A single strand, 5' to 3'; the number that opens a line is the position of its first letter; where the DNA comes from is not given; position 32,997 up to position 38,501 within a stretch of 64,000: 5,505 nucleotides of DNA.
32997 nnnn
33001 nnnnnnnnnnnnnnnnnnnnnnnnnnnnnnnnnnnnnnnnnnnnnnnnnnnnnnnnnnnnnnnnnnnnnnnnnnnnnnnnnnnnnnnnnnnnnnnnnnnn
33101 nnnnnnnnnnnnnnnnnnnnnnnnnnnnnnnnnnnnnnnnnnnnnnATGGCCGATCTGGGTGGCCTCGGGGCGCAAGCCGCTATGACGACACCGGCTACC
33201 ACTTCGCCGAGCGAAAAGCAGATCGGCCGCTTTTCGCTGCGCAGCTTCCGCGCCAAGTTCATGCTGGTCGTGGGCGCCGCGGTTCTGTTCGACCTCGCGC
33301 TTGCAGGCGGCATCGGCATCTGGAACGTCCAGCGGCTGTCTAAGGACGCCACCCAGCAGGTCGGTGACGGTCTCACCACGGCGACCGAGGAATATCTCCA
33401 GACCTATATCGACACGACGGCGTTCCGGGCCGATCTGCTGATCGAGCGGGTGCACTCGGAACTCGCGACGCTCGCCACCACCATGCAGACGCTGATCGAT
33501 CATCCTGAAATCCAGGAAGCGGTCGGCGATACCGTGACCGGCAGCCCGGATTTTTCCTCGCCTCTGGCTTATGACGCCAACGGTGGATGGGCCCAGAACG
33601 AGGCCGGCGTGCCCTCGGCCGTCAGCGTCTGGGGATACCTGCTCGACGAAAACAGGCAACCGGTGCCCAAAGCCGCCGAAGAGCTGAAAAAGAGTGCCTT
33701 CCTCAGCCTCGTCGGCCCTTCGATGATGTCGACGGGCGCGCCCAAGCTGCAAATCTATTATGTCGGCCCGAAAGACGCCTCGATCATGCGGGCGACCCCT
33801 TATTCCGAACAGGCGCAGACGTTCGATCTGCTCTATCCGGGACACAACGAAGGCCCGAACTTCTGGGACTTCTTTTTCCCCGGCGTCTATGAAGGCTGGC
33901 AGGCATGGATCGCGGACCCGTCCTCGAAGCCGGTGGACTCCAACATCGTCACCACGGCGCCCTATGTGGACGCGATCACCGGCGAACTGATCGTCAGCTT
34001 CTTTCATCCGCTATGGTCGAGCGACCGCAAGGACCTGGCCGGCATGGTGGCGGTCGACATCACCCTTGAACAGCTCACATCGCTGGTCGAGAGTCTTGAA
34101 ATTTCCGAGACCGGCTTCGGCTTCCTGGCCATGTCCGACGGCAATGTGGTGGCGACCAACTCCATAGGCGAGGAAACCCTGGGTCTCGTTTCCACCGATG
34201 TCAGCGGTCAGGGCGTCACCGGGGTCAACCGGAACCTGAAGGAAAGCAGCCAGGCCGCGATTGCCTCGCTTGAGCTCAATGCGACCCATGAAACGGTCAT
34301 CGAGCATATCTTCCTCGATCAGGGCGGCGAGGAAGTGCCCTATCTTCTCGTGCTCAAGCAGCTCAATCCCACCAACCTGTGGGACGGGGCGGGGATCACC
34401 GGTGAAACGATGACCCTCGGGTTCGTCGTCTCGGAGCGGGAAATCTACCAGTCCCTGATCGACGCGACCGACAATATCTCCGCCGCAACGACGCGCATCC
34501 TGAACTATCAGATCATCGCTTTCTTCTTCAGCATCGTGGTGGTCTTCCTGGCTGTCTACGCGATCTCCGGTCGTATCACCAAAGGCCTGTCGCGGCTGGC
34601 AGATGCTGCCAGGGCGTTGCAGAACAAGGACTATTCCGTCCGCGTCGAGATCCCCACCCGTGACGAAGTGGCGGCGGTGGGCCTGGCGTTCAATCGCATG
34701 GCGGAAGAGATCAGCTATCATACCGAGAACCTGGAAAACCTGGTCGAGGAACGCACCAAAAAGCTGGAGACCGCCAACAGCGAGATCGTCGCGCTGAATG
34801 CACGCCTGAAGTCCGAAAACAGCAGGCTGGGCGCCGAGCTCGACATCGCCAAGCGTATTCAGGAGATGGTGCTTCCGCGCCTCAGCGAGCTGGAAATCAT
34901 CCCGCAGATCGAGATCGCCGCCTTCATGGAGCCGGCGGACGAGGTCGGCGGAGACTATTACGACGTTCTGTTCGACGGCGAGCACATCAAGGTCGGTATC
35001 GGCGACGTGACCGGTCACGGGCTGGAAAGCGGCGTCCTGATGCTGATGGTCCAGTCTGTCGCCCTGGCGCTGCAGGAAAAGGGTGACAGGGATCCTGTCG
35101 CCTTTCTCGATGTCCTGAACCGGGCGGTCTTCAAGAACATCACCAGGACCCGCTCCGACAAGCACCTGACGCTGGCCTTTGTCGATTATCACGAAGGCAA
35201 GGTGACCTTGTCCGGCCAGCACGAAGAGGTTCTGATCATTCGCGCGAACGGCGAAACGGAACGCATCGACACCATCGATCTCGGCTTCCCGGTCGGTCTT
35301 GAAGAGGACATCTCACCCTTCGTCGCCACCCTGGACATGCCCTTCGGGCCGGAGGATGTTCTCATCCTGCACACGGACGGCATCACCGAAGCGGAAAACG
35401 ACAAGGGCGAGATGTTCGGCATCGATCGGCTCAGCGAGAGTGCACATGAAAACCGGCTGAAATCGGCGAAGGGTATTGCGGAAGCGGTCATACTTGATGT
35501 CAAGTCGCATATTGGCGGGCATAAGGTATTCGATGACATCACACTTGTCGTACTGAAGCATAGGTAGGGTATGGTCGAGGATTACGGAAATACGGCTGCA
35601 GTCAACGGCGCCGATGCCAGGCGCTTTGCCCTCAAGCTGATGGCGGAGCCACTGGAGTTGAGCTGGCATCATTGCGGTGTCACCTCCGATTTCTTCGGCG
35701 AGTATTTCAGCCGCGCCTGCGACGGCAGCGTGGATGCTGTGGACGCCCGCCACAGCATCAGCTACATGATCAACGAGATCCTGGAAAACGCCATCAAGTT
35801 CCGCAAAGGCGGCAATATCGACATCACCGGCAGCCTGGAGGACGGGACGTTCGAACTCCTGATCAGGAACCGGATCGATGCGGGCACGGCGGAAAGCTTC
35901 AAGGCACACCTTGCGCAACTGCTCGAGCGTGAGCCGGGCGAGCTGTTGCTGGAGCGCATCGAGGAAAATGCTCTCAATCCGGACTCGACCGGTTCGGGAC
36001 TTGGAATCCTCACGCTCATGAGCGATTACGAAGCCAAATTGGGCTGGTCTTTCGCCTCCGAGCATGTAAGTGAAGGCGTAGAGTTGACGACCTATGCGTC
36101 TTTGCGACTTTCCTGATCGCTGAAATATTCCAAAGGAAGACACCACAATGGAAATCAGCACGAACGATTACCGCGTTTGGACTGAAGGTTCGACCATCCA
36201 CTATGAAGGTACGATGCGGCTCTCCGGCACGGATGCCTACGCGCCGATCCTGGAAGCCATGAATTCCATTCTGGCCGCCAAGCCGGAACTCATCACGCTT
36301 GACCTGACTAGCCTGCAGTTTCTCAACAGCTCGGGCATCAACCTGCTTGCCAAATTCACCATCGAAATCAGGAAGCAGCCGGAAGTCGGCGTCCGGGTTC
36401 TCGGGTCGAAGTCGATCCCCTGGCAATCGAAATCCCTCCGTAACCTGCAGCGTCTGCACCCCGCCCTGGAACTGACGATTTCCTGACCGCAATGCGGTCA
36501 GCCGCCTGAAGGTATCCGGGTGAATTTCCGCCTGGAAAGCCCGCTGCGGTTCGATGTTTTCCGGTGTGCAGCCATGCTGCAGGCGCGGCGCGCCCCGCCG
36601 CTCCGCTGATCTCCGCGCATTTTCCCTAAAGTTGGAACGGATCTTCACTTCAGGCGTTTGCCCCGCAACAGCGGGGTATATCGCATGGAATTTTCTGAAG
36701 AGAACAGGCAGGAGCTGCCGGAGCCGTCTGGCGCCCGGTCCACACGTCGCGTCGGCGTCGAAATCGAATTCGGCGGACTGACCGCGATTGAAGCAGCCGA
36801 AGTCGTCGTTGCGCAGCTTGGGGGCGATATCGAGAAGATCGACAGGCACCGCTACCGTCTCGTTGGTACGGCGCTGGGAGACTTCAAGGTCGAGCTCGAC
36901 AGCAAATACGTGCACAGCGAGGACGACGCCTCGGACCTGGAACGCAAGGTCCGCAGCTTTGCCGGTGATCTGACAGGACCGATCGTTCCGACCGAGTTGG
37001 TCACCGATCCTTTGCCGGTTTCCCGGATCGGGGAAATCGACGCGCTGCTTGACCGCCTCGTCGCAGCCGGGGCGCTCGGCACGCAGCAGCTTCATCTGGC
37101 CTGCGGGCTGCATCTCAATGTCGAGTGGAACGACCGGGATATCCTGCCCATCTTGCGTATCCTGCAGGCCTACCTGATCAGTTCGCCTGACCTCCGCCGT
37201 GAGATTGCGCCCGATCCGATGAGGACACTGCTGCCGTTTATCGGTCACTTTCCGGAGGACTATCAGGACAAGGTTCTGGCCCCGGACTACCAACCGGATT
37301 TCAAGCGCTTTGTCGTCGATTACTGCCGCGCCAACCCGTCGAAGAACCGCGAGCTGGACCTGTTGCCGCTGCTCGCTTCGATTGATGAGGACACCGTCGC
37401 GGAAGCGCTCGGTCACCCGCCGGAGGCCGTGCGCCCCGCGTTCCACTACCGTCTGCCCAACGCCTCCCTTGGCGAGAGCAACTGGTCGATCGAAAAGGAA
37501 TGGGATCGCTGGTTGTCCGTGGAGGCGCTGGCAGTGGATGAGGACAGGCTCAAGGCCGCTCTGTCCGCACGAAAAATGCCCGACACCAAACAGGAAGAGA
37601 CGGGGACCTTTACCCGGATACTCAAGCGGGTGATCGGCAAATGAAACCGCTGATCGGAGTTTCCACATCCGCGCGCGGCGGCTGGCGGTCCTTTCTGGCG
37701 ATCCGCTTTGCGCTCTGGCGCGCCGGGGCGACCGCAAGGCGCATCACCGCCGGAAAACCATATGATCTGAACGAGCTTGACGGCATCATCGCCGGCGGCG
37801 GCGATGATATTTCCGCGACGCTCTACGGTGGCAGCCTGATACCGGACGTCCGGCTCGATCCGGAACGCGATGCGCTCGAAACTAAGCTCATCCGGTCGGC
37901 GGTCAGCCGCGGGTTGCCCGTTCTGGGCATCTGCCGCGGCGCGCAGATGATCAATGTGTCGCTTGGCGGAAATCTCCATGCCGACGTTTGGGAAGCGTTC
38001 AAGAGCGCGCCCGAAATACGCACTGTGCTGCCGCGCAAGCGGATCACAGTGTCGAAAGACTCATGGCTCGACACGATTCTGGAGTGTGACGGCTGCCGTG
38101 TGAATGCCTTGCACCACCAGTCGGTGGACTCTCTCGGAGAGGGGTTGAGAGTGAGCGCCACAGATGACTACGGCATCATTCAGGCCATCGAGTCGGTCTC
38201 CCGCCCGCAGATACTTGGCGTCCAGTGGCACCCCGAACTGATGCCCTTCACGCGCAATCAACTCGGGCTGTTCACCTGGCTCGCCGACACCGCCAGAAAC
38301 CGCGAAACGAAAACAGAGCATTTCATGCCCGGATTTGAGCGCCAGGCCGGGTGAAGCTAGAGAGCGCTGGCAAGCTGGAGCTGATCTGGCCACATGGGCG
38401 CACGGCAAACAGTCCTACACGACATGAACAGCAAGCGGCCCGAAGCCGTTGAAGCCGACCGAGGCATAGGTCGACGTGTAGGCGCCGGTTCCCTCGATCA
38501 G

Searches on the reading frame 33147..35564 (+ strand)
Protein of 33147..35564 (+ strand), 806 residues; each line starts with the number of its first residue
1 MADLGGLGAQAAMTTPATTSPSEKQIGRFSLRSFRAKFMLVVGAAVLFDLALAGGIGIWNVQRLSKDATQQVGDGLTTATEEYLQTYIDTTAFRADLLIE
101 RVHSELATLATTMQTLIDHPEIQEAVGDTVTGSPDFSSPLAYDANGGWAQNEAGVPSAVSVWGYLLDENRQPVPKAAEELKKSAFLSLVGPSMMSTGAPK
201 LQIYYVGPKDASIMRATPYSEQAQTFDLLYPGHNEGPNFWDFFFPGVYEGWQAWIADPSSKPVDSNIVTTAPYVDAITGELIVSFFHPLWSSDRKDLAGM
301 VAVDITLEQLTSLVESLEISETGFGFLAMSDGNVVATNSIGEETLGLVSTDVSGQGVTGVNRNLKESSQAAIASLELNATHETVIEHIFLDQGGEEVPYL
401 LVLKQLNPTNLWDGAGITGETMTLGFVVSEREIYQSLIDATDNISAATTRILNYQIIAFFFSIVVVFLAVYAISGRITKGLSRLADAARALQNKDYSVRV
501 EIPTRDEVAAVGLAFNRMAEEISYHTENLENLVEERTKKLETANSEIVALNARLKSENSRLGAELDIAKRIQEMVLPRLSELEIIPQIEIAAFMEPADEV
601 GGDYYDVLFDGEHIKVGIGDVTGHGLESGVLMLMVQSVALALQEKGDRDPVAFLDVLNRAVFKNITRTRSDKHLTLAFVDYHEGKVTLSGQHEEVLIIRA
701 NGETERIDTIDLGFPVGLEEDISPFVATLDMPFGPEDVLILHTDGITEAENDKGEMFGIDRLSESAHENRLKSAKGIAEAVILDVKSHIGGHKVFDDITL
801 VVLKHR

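Call 3: search_protein_families(library=pfam, proteins=[window:33147-35564:+], max_evalue=0.1)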
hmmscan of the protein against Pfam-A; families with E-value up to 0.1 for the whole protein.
window:33147-35564:+ (806 aa): 5 families
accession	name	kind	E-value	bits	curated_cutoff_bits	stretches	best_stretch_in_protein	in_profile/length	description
PF07228.17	SpoIIE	-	1.2e-34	120.3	25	1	611-805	2-191/192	Stage II sporulation protein E (SpoIIE)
PF00672.30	HAMP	-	9.8e-13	48.7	25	1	473-522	2-51/53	HAMP domain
PF02743.24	dCache_1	-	1.7e-09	38.1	45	1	252-343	98-187/240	Cache domain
PF22673.2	MCP-like_PDC_1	-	0.00086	20.2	27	1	254-311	59-112/113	Methyl-accepting chemotaxis protein-like, first PDC sensor domain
PF15420.11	Abhydrolase_9_N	-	0.05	14.1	27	0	432-507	107-182/208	Alpha/beta-hydrolase family N-terminus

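Call 4: search_protein_families(library=ncbifam, proteins=[window:33147-35564:+], max_evalue=0.1)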
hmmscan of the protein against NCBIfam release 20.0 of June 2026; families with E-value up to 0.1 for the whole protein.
window:33147-35564:+ (806 aa): 24 families
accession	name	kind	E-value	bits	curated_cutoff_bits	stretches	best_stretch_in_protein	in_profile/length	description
NF038263.1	prot_phos_SiaA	equivalog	1.2e-37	129.9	700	1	449-803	305-655/658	biofilm regulation protein phosphatase SiaA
NF007896.0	PRK10600.1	equivalog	6.4e-14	51.5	578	1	452-593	154-289/598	nitrate/nitrite two-component system sensor histidine kinase NarX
NF008184.0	PRK10935.1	equivalog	3.7e-13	49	553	1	453-555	152-255/565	nitrate/nitrite two-component system sensor histidine kinase NarQ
NF053592.1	HK_near_YfiR_like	equivalog_domain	2.2e-09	37.2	194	1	447-523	142-222/223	sensor histidine kinase, YfiR-like protein-associated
NF011874.0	PRK15347.1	equivalog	9.5e-07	27.2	852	1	404-553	247-397/921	two component system sensor kinase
NF045911.1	TCSHisKinNblS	equivalog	1e-06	27.4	1000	1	455-548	182-276/621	two-component system sensor histidine kinase NblS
NF012163.2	BaeS_SmeS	equivalog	1.2e-06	27.8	500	1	456-542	167-253/457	sensor histidine kinase efflux regulator BaeS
NF033092.0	HK_WalK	equivalog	2.3e-06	26.5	725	1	444-531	168-255/594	cell wall metabolism sensor histidine kinase WalK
NF041210.1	his_kin_PieS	equivalog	4.6e-05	22.6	850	1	449-537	163-250/474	two component system sensor histidine kinase PieS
NF040691.1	MtrAB_MtrB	equivalog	7.2e-05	22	450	1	458-533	193-268/507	MtrAB system histidine kinase MtrB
NF007898.0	PRK10604.1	equivalog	0.00026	20.3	478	1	469-555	152-235/433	two-component system sensor histidine kinase RstB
TIGR02865.1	spore_II_E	equivalog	0.00049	18.3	490.8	1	671-804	634-762/764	stage II sporulation protein E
NF007837.0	PRK10549.1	equivalog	0.00052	18.8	603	1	454-522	167-233/466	envelope stress sensor histidine kinase BaeS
NF007423.1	PRK09966.1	equivalog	0.00078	18.4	325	1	450-531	148-230/390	diguanylate cyclase DgcN/YfiN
NF058645.1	MCPCtpMPsAe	equivalog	0.0008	18.3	900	1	422-548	174-298/558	methyl-accepting chemotaxis protein CtpM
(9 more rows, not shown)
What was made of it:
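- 33147..35567 (+): Gene C: membrane sensor phosphatase with dCache, HAMP and PP2C (SpoIIE) domains, 806 aa. A start at 33183, overlapping the stop of B, is also possible. The C-terminal half resembles SiaA (NF038263, 130 bits, below cut-off) (calls 3, 4).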

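Call 74: search_protein_families(library=padloc, proteins=[window:33147-35564:+], max_evalue=0.001)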
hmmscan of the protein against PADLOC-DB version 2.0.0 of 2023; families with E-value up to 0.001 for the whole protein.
window:33147-35564:+ (806 aa): 0 families

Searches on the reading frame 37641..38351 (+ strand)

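Call 3: search_protein_families(library=pfam, proteins=[window:37641-38351:+], max_evalue=0.1)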
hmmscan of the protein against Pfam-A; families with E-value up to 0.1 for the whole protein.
window:37641-38351:+ (237 aa): 3 families
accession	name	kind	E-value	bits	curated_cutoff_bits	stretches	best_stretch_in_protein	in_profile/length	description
PF07722.19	Peptidase_C26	-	3.7e-44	151.6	20.5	1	43-199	56-219/219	Peptidase C26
PF00117.34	GATase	-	6e-14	52.6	22.8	1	80-212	61-185/190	Glutamine amidotransferase class-I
PF07685.20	GATase_3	-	0.013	15.6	27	1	58-105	42-89/196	CobB/CobQ-like glutamine amidotransferase domain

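Call 4: search_protein_families(library=ncbifam, proteins=[window:37641-38351:+], max_evalue=0.1)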
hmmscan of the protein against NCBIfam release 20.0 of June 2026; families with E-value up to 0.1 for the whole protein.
window:37641-38351:+ (237 aa): 29 families (the best 25 are shown)
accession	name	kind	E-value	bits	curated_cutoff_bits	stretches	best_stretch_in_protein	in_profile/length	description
NF008471.0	PRK11366.1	equivalog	2.2e-22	79.7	266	1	43-200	59-225/254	gamma-glutamyl-gamma-aminobutyrate hydrolase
NF001975.0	PRK00758.1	equivalog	2.1e-12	47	198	1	42-201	39-166/185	GMP synthase subunit A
NF045546.1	GCDPHdlase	equivalog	1.5e-11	44.8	250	1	45-111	54-113/198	gamma-glutamyl-CDP-amidate hydrolase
TIGR00888.1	guaA_Nterm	equivalog_domain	1.2e-10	41.1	172.15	1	85-201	64-168/188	glutamine-hydrolyzing GMP synthase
NF006562.0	PRK09065.1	equivalog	1.2e-09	38.1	205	1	83-201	82-191/242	glutamine amidotransferase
NF005849.0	PRK07765.1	equivalog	2.1e-09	37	308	2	64-112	49-97/219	aminodeoxychorismate/anthranilate synthase component II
NF000848.1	PRK00074.1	equivalog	4.5e-09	35.4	400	1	86-204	65-174/512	glutamine-hydrolyzing GMP synthase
NF010081.0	PRK13566.1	equivalog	6e-09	34.7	645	1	82-210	591-710/729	anthranilate synthase component I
TIGR01815.1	TrpE-clade3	equivalog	1.4e-06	26.6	739.15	1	83-201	580-689/717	anthranilate synthase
NF003792.0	PRK05380.1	equivalog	6.2e-06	25.2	308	1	167-223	474-531/534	CTP synthase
NF011201.0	PRK14607.1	equivalog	6.9e-06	25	670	1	82-201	65-173/534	bifunctional anthranilate synthase component II/anthranilate phosphoribosyltransferase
NF005458.0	PRK07053.1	equivalog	2.8e-05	23.6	250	1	80-201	72-181/234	glutamine amidotransferase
NF005072.0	PRK06490.1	equivalog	5.9e-05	22.1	339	1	80-114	81-115/251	glutamine amidotransferase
NF004212.0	PRK05665.1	equivalog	9.4e-05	22.2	309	1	46-201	47-189/241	amidotransferase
TIGR00566.1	trpG_papA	subfamily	0.00011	22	121.05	1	74-199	57-175/192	glutamine amidotransferase of anthranilate synthase or aminodeoxychorismate synthase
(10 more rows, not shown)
